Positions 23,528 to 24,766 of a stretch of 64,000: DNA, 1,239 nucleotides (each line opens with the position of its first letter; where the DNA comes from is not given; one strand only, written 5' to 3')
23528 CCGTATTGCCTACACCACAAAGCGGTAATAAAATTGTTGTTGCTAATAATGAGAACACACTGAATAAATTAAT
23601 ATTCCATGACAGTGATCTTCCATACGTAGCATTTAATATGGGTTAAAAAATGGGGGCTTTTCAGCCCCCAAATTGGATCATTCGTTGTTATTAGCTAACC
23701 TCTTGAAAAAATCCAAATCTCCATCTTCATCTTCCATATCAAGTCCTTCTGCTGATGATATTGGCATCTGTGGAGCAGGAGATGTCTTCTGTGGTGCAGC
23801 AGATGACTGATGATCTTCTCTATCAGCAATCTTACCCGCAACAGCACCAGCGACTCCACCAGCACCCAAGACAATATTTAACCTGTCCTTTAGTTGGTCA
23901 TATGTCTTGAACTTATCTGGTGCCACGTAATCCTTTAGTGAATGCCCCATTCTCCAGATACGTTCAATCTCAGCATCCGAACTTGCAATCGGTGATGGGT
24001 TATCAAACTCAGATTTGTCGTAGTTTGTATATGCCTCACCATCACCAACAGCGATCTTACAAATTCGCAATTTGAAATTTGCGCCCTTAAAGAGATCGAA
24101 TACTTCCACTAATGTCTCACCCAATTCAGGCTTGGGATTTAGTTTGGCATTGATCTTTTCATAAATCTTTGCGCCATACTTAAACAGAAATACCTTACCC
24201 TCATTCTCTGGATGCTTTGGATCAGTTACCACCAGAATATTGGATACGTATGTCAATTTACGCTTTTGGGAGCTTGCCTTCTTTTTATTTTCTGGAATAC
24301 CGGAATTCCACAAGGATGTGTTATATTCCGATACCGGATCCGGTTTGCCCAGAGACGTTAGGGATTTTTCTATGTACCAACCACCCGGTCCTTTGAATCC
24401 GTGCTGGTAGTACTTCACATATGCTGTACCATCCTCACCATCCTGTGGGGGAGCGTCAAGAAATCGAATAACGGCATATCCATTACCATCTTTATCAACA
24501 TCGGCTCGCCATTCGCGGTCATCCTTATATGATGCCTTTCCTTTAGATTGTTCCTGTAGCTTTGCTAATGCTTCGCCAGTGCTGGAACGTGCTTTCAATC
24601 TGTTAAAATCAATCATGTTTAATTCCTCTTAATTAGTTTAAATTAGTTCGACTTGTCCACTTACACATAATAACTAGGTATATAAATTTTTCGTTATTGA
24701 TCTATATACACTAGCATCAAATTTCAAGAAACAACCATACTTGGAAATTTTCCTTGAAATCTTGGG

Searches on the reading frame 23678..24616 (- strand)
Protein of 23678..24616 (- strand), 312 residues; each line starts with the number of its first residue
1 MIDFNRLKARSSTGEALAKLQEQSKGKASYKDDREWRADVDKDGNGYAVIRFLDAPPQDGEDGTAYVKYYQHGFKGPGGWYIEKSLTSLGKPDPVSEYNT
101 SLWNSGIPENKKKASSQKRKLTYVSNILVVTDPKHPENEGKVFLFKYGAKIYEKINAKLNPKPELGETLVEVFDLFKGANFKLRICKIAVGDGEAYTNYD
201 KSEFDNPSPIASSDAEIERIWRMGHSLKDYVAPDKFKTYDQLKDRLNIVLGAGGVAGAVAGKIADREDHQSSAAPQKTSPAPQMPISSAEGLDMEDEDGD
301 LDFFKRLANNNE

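Call 39: search_protein_families(library=phrogs, proteins=[window:23678-24616:-], max_evalue=0.00001)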
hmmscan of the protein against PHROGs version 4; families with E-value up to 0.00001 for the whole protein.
window:23678-24616:- (312 aa): 3 families
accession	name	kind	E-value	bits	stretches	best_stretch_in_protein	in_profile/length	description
phrog_224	-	DNA, RNA and nucleotide metabolism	1.3e-96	325.2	1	3-308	2-316/318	single strand DNA binding protein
phrog_1764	-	unknown function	3.9e-43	149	1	11-266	5-258/391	unknown function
phrog_1192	-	DNA, RNA and nucleotide metabolism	3.8e-09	37.4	1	18-277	10-255/326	single strand DNA binding protein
